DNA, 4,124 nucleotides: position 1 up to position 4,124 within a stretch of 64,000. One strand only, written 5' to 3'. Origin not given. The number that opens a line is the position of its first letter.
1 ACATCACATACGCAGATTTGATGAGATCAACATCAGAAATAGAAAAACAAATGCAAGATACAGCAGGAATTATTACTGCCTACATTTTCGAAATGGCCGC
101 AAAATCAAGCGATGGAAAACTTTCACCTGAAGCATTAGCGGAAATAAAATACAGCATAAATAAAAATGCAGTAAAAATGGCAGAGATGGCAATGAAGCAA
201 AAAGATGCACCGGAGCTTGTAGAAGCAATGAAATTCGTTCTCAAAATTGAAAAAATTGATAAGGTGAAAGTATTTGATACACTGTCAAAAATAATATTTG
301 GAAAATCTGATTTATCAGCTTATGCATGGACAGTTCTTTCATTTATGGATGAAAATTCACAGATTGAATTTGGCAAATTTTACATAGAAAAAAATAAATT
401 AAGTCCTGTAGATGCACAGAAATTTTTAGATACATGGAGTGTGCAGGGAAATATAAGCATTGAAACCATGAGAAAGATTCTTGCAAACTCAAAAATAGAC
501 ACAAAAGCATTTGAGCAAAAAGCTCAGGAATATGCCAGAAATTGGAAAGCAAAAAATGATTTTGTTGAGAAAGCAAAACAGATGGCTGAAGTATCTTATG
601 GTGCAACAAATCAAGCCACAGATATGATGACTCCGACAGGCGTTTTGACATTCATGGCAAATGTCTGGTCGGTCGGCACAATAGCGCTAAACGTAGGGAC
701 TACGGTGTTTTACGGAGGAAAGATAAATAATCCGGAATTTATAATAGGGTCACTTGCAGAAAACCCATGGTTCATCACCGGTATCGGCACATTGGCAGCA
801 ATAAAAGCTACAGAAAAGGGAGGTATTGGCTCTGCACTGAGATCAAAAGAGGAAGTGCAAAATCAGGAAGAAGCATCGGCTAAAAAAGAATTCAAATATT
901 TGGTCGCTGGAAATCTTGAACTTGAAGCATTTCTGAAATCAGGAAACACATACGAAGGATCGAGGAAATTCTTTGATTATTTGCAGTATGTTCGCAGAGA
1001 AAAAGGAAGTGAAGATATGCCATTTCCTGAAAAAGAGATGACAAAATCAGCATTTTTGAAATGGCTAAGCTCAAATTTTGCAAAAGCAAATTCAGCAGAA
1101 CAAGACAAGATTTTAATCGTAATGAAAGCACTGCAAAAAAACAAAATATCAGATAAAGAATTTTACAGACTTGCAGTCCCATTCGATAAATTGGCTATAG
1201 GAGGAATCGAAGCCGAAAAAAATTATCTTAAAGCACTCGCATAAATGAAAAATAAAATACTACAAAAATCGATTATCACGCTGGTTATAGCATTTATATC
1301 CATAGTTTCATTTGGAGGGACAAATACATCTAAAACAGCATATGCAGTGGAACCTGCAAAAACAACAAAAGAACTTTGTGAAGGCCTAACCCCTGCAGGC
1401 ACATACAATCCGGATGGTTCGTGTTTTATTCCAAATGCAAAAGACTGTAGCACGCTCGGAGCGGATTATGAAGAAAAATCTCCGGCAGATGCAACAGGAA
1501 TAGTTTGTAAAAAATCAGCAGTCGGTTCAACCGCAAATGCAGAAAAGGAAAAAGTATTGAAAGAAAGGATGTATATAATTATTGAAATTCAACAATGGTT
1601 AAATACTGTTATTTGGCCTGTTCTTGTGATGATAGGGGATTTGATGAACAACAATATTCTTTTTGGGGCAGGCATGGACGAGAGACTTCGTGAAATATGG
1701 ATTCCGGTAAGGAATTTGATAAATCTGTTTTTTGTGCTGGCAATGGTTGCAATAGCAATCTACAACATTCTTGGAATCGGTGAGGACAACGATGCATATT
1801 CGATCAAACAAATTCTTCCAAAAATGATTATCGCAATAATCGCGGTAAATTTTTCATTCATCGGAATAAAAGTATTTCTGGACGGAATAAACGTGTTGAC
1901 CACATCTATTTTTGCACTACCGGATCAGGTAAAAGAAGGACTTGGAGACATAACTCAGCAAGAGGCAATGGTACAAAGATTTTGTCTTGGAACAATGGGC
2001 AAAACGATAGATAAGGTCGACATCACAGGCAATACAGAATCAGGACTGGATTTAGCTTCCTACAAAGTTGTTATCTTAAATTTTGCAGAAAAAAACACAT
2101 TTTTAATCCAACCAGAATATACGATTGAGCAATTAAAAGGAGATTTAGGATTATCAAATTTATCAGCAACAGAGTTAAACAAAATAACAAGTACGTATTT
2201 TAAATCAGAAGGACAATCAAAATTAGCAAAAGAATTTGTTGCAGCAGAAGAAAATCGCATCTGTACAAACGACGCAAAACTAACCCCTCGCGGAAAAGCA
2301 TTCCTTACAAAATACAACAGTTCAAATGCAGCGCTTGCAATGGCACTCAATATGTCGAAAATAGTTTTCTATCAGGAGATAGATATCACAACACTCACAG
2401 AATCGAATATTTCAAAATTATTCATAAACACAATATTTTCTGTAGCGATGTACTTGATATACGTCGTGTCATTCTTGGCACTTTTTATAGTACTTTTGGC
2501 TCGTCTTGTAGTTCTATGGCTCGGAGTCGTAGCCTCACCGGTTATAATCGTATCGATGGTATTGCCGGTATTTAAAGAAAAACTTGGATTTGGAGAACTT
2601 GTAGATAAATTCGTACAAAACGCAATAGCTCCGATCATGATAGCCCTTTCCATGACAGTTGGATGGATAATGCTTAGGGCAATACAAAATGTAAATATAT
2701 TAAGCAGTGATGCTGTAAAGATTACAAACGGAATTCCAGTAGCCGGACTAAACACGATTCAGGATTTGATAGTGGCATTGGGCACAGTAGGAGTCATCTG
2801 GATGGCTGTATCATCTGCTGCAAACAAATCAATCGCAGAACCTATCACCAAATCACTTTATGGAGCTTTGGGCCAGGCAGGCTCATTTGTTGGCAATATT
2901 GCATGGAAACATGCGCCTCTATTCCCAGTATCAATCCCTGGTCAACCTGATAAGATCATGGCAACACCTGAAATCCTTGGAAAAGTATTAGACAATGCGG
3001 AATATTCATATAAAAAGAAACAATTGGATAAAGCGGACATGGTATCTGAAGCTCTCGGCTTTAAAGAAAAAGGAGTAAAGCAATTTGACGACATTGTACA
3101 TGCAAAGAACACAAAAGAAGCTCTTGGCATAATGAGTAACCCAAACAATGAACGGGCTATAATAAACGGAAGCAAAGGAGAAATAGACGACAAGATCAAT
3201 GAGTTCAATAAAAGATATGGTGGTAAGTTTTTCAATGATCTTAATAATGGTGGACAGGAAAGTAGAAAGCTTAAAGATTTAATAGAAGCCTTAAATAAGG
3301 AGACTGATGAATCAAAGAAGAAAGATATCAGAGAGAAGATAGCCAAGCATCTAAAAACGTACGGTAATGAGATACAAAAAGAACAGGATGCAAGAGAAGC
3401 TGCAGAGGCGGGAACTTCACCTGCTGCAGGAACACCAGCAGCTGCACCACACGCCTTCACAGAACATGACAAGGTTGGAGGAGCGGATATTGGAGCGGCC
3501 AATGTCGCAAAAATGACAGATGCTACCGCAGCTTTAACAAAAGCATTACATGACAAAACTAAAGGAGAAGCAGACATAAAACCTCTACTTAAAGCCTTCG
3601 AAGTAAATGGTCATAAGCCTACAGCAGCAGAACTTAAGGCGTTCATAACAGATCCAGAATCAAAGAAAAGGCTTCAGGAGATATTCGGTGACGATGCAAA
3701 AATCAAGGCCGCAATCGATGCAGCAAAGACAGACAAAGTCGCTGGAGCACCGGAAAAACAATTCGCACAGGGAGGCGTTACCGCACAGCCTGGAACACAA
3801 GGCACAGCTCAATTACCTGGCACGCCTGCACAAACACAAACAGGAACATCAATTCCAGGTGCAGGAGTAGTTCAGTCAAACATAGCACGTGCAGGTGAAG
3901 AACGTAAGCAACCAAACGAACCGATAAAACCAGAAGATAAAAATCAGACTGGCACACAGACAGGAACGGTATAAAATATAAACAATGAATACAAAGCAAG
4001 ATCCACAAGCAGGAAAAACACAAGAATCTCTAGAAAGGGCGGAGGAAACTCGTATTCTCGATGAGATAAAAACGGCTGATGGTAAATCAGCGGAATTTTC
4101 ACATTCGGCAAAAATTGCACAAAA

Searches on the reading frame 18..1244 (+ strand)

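Call 66: search_protein_families(library=pfam, proteins=[window:18-1244:+], max_evalue=0.0001)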
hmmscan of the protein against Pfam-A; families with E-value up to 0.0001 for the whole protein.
window:18-1244:+ (408 aa): 0 families

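Call 113: search_protein_families(library=pfam, proteins=[window:18-1244:+], max_evalue=0.1)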
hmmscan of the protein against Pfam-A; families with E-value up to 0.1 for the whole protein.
window:18-1244:+ (408 aa): 3 families
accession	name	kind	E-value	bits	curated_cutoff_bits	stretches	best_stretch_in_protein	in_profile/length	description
PF19848.4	DUF6323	-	0.031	14.5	30.6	0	178-217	59-98/127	Family of unknown function (DUF6323)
PF03993.17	DUF349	-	0.033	15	23.9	1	163-193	19-49/75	Domain of Unknown Function (DUF349)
PF16497.10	MHC_I_3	-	0.066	13.3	35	0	132-199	63-129/198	MHC-I family domain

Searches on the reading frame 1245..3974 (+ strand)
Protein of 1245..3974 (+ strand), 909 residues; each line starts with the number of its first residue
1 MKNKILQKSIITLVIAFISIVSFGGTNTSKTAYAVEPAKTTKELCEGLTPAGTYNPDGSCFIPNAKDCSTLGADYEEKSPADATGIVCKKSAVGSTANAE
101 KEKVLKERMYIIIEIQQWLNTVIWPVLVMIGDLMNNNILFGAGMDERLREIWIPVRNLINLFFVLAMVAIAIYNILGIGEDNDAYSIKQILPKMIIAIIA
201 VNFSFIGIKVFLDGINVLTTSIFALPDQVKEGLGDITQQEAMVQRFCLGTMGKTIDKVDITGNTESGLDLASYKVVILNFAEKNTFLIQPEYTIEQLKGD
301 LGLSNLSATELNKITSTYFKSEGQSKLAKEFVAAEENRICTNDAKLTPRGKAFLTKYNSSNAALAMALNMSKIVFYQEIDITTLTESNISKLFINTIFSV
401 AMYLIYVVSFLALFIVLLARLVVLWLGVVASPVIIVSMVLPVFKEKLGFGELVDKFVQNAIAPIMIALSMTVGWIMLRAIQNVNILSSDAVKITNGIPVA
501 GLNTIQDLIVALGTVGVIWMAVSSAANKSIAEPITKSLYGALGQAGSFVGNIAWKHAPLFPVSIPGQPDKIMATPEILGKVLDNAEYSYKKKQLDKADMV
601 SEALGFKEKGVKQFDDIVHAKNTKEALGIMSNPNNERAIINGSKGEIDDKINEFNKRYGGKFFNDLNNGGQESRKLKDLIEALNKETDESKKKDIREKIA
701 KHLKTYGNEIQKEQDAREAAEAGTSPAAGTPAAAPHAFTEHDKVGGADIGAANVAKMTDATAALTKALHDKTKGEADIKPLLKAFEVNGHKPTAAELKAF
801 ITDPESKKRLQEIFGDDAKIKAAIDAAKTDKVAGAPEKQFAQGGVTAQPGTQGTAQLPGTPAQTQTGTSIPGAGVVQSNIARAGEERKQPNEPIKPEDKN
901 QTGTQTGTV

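Call 66: search_protein_families(library=pfam, proteins=[window:1245-3974:+], max_evalue=0.0001)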
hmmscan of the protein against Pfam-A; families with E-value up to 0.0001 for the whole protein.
window:1245-3974:+ (909 aa): 0 families

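Call 113: search_protein_families(library=pfam, proteins=[window:1245-3974:+], max_evalue=0.1)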
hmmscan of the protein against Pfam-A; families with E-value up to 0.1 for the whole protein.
window:1245-3974:+ (909 aa): 1 family
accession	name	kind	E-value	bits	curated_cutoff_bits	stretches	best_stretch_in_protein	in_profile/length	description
PF18982.5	JetA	-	0.026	13.5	26.2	1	646-714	253-318/434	Wadjet protein JetA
